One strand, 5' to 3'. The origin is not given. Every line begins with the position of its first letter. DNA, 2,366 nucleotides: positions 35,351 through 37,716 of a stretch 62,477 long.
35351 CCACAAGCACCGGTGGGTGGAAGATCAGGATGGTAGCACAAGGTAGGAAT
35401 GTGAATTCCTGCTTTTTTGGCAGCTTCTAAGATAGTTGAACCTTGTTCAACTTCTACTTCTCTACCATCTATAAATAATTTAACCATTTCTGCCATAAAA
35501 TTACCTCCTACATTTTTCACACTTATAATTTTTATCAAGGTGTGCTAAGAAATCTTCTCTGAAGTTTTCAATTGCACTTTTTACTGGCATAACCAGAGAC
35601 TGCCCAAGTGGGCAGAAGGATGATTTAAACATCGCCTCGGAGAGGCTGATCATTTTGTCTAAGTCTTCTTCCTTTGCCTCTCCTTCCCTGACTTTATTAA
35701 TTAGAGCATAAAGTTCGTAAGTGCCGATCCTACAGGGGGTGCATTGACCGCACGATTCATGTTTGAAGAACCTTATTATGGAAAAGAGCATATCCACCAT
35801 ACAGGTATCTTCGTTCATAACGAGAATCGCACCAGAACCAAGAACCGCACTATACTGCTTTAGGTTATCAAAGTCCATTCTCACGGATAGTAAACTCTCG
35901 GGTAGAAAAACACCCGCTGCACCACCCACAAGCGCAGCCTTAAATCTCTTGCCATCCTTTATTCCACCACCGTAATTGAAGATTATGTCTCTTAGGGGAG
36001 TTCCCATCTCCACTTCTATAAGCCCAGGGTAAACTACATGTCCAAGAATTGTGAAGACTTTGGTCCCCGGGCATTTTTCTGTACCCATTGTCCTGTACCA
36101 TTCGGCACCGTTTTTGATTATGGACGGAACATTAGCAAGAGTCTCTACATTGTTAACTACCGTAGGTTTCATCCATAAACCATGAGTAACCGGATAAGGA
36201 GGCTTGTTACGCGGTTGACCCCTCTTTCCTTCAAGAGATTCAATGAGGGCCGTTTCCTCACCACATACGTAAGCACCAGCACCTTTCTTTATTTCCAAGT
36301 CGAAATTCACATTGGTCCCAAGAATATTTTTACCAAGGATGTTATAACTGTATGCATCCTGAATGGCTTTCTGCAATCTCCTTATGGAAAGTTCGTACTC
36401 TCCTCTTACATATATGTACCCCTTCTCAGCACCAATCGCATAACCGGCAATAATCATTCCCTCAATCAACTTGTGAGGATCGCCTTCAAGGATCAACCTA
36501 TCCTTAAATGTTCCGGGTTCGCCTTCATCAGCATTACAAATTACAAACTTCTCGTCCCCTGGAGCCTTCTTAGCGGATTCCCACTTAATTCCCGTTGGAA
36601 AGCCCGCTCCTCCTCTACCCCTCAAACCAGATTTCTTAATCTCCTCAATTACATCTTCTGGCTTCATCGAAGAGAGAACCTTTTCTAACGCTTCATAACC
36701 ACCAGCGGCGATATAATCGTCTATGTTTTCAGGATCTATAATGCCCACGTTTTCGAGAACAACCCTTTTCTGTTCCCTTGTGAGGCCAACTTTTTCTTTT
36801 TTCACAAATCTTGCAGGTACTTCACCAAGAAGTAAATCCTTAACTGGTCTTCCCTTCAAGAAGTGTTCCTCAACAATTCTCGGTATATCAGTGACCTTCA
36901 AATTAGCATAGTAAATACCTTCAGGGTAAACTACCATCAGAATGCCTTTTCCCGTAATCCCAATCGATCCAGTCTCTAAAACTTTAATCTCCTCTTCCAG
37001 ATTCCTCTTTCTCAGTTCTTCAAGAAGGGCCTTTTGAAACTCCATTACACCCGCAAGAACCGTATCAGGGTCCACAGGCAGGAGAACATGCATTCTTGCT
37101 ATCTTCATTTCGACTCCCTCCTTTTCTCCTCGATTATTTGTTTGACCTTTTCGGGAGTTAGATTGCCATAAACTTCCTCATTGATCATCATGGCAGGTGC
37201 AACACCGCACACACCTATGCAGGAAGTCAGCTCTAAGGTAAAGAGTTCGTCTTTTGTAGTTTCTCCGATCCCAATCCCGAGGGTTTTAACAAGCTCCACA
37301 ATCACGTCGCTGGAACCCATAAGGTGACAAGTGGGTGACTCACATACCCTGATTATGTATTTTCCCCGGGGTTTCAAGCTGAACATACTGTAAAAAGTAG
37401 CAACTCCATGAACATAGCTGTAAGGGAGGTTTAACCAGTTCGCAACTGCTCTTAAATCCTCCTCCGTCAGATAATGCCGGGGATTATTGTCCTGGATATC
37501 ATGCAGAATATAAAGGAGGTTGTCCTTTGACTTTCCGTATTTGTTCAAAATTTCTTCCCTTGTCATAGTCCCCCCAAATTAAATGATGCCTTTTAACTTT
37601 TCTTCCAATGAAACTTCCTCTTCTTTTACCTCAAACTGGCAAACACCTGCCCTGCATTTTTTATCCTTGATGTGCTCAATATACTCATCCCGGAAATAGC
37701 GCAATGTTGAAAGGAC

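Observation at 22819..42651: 19.8-kb co-directional supercluster joining an NAD-type formate dehydrogenase, an [FeFe]-hydrogenase, all H-cluster maturases, two NuoEF pairs and a signalling module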

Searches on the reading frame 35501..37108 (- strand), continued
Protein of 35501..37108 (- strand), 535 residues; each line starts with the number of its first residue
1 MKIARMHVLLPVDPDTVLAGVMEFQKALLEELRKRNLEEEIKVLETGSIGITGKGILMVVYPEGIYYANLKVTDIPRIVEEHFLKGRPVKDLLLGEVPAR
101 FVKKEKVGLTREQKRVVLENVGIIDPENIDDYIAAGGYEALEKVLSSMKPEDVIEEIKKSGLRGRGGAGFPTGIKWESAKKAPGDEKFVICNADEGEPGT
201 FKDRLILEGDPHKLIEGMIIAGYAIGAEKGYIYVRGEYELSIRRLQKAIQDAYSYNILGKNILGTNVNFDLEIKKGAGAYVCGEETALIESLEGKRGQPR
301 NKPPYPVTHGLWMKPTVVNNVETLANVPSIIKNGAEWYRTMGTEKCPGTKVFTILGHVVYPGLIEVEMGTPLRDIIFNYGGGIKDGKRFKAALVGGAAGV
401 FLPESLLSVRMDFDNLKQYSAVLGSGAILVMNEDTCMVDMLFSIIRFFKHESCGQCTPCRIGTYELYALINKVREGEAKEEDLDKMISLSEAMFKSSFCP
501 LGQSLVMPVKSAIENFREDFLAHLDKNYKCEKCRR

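Call 65: find_encoding_contigs(protein=P0167, flank=10000, max_places=1)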
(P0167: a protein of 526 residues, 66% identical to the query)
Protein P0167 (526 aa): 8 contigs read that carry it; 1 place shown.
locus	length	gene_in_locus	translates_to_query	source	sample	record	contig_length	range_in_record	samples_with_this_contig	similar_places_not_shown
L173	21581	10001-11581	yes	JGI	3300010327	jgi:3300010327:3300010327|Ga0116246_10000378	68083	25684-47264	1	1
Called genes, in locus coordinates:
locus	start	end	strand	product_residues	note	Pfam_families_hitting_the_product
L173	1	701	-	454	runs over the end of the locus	PF02878:PGM_PMM_I, PF02879:PGM_PMM_II, PF02880:PGM_PMM_III, PF00408:PGM_PMM_IV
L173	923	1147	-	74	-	PF14451:Ub-Mut7C, PF02597:ThiS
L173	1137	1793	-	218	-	-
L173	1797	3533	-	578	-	PF02730:AFOR_N, PF01314:AFOR_C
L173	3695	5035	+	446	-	PF04060:FeS, PF03599:CdhD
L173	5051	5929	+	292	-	PF00809:Pterin_bind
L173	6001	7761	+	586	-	PF01268:FTHFS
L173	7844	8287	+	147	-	PF00571:CBS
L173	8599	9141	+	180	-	PF02518:HATPase_c, PF13589:HATPase_c_3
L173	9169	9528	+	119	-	-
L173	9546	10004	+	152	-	PF01257:2Fe-2S_thioredx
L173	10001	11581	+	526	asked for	PF01512:Complex1_51K, PF10531:SLBB (weak), PF22461:SLBB_2 (faint), PF10589:NADH_4Fe-4S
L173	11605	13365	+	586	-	PF00111:Fer2, PF13510:Fer2_4, PF10588:NADH-G_4Fe-4S_3, PF13237:Fer4_10 (faint), PF12838:Fer4_7 (weak), PF22117:Fer4_Nqo3 (weak), PF02906:Fe_hyd_lg_C, PF02256:Fe_hyd_SSU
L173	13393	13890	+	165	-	PF01257:2Fe-2S_thioredx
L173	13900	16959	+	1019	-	PF01257:2Fe-2S_thioredx (weak), PF01512:Complex1_51K, PF10531:SLBB (weak), PF10589:NADH_4Fe-4S, PF14691:Fer4_20, PF07992:Pyr_redox_2, PF13450:NAD_binding_8, PF13738:Pyr_redox_3, +6 more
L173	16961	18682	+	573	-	PF00111:Fer2, PF13510:Fer2_4, PF10588:NADH-G_4Fe-4S_3, PF14697:Fer4_21 (weak), PF22117:Fer4_Nqo3 (weak), PF12838:Fer4_7, PF02906:Fe_hyd_lg_C, PF02256:Fe_hyd_SSU, +4 more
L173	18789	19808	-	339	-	PF04055:Radical_SAM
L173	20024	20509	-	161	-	PF00254:FKBP_C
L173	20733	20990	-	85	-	-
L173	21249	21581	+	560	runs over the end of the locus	PF05049:IIGP (faint), PF00009:GTP_EFTU (faint), PF00350:Dynamin_N, PF01926:MMR_HSR1, PF02421:FeoB_N (faint)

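Call 72: search_protein_families(library=ncbifam, proteins=[window:35501-37108:-], max_evalue=1e-10)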
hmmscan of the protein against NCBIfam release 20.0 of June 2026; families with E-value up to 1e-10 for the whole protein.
window:35501-37108:- (535 aa): 7 families
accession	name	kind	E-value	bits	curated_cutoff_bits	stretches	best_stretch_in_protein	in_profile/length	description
TIGR01959.1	nuoF_fam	equivalog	1.8e-164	547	558.65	1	124-523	9-409/410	NADH-quinone oxidoreductase subunit NuoF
NF010120.0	PRK13596.1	equivalog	2.4e-133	444.8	389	1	116-526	7-419/433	NADH-quinone oxidoreductase subunit NuoF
NF008436.0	PRK11278.1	equivalog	8.4e-123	410.6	749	1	126-529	24-431/448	NADH-quinone oxidoreductase subunit NuoF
TIGR04481.1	PR_assoc_PrdC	equivalog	4e-15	55.5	490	1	147-333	69-228/425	proline reductase-associated electron transfer protein PrdC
TIGR01945.1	rnfC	subfamily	8.8e-15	54.2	245.95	1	143-396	114-329/435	RnfABCDGE type electron transport complex subunit C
NF041612.1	fdxn_Clost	equivalog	4.2e-14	53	150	1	23-92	31-100/102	2Fe-2S ferredoxin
NF003454.1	PRK05035.1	equivalog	6e-14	51.4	345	1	145-404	118-340/556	electron transport complex subunit RsxC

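Call 76: find_encoding_contigs(protein=P0135, flank=10000, max_places=1)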
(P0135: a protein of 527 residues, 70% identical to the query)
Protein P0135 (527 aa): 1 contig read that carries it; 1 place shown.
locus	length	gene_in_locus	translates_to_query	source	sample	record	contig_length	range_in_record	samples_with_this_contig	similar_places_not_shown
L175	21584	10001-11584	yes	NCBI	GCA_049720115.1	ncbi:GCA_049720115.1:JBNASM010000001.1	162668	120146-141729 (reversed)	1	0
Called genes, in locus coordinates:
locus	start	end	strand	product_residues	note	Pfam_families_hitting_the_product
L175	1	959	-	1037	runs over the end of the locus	PF00133:tRNA-synt_1, PF09334:tRNA-synt_1g (weak), PF08264:Anticodon_1, PF19302:DUF5915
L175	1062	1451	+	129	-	PF07085:DRTGG, PF02603:Hpr_kinase_N (faint)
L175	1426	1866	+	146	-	PF13581:HATPase_c_2, PF02518:HATPase_c (weak)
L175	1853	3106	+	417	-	PF13237:Fer4_10, PF12838:Fer4_7, PF13187:Fer4_9, PF25160:LdpA_Fe-S-bd, PF00037:Fer4 (weak), PF12837:Fer4_6 (weak), PF02906:Fe_hyd_lg_C, PF04060:FeS, +2 more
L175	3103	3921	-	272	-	PF01226:Form_Nir_trans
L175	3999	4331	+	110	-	-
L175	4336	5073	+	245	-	PF02811:PHP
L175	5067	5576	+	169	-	PF01257:2Fe-2S_thioredx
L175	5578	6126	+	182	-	PF02518:HATPase_c, PF13589:HATPase_c_3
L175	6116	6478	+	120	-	-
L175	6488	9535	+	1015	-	PF01257:2Fe-2S_thioredx (weak), PF01512:Complex1_51K, PF10589:NADH_4Fe-4S, PF14691:Fer4_20, PF07992:Pyr_redox_2, PF13450:NAD_binding_8 (weak), PF13738:Pyr_redox_3, PF00070:Pyr_redox, +4 more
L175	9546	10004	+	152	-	PF01257:2Fe-2S_thioredx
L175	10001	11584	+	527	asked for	PF01512:Complex1_51K, PF10531:SLBB, PF10589:NADH_4Fe-4S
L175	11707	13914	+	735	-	PF00395:SLH, PF00496:SBP_bac_5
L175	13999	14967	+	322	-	PF19300:BPD_transp_1_N (weak), PF00528:BPD_transp_1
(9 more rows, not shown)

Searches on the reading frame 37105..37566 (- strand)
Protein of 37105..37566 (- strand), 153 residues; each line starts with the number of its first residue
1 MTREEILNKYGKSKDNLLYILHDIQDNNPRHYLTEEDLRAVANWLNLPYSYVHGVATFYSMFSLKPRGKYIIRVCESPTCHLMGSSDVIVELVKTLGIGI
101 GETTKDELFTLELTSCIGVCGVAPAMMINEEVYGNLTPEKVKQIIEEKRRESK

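Call 5: search_protein_families(library=pfam, proteins=[window:37105-37566:-], max_evalue=0.01)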
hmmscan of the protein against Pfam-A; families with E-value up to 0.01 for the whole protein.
window:37105-37566:- (153 aa): 1 family
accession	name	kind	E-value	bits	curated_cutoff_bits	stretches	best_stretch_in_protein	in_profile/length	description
PF01257.25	2Fe-2S_thioredx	-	9.4e-51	171.9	24.8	1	4-147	2-143/145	Thioredoxin-like [2Fe-2S] ferredoxin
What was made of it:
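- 37105..37566 (-): NuoE2 [2Fe-2S] subunit (153 aa; Cys 75, 80, 116, 120). Pfam PF01257, E 9e-51 (call 5).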

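Call 72: search_protein_families(library=ncbifam, proteins=[window:37105-37566:-], max_evalue=1e-10)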
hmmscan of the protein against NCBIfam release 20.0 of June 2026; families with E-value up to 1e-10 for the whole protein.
window:37105-37566:- (153 aa): 9 families
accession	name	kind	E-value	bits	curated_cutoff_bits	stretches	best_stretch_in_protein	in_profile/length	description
NF005722.0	PRK07539.1-2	equivalog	1e-43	149.1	141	1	5-148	15-156/157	NADH-quinone oxidoreductase subunit NuoE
TIGR01958.1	nuoE_fam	subfamily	1.4e-41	142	142.4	1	4-147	3-146/148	NADH-quinone oxidoreductase subunit NuoE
NF005725.0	PRK07539.1-5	equivalog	2.2e-38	131.7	220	1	4-148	26-171/174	NADH-quinone oxidoreductase subunit NuoE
NF005721.0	PRK07539.1-1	equivalog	1.2e-35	123.2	308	1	4-151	35-180/292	NADH-quinone oxidoreductase subunit NuoE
NF005747.0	PRK07571.1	equivalog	1.4e-35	122.5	224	1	5-151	27-171/173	bidirectional hydrogenase complex protein HoxE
NF004638.0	PRK05988.1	equivalog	2.3e-34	118.5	198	1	4-149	15-158/159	formate dehydrogenase subunit gamma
NF005723.0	PRK07539.1-3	equivalog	7.6e-29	100.6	226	1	30-147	37-155/158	NADH-quinone oxidoreductase subunit NuoE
NF005724.0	PRK07539.1-4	equivalog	5e-23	82.2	280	1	9-147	32-171/240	NADH-quinone oxidoreductase subunit NuoE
NF009040.0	PRK12373.1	equivalog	3.6e-18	66.5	514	1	10-147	30-168/400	NADH-quinone oxidoreductase subunit E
